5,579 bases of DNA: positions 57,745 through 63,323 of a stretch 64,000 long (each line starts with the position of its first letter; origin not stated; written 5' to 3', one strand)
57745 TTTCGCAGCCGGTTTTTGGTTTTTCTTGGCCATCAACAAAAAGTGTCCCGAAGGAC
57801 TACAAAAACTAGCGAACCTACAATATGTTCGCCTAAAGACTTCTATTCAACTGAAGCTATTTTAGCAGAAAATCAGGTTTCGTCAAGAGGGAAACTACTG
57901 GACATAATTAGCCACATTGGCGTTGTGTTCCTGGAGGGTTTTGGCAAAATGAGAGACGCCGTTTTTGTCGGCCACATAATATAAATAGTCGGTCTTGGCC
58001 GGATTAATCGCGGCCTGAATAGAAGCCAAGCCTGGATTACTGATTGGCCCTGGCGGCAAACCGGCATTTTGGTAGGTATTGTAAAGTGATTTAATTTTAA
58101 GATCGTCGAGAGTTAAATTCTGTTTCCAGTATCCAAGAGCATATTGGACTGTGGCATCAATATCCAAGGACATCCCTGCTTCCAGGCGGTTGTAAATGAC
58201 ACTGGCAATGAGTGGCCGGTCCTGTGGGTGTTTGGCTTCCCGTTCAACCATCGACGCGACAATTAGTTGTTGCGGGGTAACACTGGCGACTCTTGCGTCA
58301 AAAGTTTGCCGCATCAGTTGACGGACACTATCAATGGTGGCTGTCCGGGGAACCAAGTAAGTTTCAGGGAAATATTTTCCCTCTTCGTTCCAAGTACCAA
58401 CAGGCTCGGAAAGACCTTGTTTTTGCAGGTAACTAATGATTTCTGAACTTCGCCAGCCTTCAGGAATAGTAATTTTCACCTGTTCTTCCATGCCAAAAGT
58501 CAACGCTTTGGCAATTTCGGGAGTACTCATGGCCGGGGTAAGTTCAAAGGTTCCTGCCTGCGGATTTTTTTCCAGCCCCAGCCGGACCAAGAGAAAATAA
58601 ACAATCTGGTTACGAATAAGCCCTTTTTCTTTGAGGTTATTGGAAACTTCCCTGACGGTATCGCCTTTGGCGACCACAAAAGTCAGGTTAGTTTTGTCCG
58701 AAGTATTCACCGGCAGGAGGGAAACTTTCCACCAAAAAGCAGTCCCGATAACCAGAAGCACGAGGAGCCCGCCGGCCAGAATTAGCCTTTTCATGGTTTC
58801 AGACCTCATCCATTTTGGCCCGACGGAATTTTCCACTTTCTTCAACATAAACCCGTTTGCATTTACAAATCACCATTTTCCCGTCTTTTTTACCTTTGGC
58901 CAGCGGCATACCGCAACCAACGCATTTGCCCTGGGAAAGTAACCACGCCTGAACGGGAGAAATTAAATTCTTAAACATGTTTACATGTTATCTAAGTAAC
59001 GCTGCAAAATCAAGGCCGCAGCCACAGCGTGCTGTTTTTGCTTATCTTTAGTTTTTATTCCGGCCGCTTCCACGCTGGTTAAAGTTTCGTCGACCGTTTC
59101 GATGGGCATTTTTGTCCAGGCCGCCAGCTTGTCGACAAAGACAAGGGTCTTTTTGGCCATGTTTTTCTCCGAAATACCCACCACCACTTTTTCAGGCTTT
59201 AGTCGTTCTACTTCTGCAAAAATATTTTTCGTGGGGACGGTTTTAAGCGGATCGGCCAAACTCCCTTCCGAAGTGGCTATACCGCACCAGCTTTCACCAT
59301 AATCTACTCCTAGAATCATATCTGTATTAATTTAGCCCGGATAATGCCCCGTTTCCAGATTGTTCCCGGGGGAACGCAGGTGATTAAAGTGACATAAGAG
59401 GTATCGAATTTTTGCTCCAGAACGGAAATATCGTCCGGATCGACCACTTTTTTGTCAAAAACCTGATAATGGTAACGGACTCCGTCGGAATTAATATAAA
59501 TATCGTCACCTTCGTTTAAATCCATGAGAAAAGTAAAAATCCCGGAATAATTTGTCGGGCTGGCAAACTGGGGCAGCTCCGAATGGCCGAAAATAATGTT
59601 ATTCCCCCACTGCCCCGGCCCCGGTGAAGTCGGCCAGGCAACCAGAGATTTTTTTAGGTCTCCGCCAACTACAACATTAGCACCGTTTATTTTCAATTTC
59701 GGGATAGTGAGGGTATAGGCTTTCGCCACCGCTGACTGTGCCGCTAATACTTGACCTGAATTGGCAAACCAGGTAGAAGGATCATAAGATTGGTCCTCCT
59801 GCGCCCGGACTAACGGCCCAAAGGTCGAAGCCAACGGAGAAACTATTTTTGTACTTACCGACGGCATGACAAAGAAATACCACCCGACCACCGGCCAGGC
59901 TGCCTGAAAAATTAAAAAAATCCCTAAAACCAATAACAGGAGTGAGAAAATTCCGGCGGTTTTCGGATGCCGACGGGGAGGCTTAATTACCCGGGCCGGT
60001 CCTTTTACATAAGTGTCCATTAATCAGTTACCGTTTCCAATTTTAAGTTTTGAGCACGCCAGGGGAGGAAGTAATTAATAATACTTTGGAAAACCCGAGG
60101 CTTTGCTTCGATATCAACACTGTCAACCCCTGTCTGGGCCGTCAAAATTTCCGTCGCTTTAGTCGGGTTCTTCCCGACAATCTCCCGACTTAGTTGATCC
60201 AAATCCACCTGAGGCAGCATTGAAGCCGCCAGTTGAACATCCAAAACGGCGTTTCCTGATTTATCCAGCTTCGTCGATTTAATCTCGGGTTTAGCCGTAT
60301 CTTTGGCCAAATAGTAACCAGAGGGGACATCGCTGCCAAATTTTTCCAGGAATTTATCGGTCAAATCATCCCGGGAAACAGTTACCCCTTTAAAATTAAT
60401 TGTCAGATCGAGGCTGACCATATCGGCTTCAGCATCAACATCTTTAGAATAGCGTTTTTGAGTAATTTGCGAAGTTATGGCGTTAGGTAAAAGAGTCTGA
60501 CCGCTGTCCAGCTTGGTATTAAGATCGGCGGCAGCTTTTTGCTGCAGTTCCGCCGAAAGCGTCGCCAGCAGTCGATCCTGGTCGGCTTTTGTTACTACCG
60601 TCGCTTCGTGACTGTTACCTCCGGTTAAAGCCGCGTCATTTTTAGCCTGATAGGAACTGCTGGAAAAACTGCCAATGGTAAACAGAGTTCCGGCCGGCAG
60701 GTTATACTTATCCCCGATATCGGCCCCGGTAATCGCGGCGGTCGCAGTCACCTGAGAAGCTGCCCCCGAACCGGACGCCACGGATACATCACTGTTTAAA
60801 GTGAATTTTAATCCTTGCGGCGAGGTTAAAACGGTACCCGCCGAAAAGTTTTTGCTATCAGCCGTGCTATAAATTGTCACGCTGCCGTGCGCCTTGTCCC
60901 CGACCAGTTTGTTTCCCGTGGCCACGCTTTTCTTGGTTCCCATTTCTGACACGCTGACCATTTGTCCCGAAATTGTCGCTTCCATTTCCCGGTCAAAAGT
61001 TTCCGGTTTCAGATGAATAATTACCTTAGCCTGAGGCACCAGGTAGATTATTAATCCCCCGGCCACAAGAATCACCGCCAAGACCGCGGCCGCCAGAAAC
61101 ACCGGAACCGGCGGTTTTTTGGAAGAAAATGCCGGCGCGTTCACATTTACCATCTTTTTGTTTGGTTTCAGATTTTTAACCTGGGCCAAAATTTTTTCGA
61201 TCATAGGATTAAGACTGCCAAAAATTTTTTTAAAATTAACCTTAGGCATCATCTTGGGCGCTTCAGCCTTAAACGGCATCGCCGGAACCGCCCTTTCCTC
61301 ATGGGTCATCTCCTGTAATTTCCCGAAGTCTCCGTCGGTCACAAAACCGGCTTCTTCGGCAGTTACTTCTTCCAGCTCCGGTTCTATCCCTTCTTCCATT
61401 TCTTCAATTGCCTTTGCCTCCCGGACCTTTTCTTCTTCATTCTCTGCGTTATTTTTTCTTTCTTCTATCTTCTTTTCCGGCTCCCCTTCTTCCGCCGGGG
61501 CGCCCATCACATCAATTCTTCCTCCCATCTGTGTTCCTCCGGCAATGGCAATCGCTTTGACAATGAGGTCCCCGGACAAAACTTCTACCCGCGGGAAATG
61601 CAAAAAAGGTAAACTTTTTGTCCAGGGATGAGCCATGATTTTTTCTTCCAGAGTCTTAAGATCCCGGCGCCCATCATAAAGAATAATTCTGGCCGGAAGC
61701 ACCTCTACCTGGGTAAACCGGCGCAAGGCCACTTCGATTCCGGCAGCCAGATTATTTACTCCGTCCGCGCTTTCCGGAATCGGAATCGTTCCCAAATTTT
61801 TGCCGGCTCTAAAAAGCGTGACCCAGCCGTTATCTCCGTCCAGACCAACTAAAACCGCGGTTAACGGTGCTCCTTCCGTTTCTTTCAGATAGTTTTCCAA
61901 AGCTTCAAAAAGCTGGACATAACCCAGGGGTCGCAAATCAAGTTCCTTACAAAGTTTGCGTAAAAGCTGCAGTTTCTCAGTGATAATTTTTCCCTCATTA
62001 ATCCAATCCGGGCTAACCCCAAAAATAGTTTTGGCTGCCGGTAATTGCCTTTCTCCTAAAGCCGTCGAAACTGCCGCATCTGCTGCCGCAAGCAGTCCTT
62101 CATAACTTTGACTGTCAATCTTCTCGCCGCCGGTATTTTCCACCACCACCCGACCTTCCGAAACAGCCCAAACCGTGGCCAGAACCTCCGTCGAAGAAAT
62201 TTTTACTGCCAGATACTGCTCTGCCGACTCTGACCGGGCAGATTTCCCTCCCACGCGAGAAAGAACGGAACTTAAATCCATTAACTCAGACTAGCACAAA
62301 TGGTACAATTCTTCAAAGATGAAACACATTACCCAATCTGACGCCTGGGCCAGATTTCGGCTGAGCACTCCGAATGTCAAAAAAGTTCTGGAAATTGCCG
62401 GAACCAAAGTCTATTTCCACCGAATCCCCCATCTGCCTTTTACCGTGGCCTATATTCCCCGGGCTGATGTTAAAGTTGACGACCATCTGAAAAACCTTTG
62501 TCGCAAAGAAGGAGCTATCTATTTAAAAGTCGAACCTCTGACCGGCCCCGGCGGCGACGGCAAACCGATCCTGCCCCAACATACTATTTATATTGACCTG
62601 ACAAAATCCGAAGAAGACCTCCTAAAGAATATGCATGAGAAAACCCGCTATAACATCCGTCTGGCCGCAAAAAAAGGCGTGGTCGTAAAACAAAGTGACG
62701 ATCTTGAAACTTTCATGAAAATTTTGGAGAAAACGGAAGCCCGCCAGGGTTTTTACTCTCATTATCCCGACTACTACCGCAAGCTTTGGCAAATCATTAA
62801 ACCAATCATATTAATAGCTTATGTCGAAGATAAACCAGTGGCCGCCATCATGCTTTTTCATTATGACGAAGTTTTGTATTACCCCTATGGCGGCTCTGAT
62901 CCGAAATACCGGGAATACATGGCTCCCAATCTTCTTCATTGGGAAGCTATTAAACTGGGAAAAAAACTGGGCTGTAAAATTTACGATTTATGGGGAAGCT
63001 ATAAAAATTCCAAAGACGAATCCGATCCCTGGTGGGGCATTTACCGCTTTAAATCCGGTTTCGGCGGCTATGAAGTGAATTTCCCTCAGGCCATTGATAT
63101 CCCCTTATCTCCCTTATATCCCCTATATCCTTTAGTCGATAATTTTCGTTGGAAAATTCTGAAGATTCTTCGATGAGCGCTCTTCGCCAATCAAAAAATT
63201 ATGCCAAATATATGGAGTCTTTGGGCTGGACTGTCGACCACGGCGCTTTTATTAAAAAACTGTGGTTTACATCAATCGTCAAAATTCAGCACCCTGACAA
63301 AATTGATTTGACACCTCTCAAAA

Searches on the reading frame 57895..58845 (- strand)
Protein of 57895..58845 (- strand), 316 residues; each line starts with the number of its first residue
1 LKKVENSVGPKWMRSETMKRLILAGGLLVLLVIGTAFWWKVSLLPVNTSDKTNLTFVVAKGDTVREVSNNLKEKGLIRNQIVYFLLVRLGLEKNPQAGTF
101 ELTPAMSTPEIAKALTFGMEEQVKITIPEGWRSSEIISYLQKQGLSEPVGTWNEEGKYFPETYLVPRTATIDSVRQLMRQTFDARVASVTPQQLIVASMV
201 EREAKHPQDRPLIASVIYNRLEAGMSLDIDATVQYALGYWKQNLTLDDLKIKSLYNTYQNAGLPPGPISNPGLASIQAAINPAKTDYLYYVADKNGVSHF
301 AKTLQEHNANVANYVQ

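Call 34: search_protein_families(library=pfam, proteins=[window:57895-58845:-], max_evalue=0.0001)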
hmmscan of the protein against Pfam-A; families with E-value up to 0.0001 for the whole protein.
window:57895-58845:- (316 aa): 1 family
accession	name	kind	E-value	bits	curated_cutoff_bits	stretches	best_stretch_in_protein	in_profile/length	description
PF02618.21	YceG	-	1.4e-79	267.9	32.4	1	56-312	1-274/275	YceG-like family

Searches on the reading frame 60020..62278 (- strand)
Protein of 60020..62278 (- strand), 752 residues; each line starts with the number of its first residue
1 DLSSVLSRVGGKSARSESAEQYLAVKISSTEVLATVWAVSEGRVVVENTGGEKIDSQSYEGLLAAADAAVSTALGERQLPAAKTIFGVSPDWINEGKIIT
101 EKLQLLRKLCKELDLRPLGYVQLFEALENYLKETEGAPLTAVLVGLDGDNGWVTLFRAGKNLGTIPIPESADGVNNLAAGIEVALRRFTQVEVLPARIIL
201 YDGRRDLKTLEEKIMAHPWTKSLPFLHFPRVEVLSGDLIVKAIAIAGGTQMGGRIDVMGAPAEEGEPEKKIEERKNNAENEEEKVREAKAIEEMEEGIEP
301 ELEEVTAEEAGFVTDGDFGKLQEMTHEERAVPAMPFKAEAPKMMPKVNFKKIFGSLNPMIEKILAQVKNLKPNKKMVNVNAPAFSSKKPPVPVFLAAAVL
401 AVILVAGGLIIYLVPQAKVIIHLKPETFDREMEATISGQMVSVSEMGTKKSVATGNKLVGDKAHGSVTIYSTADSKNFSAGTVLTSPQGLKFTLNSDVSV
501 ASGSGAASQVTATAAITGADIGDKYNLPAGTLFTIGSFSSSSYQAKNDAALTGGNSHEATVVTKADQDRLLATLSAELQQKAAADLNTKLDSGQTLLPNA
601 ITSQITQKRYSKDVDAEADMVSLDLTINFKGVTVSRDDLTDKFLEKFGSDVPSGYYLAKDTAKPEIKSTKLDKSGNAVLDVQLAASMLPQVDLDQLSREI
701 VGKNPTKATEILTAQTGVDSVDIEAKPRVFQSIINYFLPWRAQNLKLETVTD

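Call 34: search_protein_families(library=pfam, proteins=[window:60020-62278:-], max_evalue=0.0001)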
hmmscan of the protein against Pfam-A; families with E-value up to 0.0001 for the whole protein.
window:60020-62278:- (752 aa): 1 family
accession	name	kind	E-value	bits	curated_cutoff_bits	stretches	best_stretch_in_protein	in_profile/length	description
PF04865.19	Baseplate_J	-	4.1e-06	26.7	21.1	1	460-559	20-114/255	Baseplate J-like protein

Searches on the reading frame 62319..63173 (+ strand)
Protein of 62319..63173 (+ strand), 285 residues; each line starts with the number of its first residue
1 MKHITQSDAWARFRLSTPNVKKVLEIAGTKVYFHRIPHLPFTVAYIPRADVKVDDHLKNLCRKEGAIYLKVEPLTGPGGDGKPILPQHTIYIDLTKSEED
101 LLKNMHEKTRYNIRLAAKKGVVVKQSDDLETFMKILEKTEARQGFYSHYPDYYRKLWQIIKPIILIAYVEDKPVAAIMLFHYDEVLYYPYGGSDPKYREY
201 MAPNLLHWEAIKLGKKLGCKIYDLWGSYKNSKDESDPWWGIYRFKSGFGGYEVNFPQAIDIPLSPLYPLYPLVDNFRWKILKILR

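Call 34: search_protein_families(library=pfam, proteins=[window:62319-63173:+], max_evalue=0.0001)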
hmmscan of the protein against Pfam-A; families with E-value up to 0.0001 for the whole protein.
window:62319-63173:+ (285 aa): 2 families
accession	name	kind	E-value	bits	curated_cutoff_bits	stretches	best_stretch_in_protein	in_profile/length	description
PF02388.22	FemAB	-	2e-36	126.2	24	2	170-273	304-404/406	FemAB family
PF13480.13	Acetyltransf_6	-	5.7e-15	56.2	22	1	107-227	5-137/143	Acetyltransferase (GNAT) domain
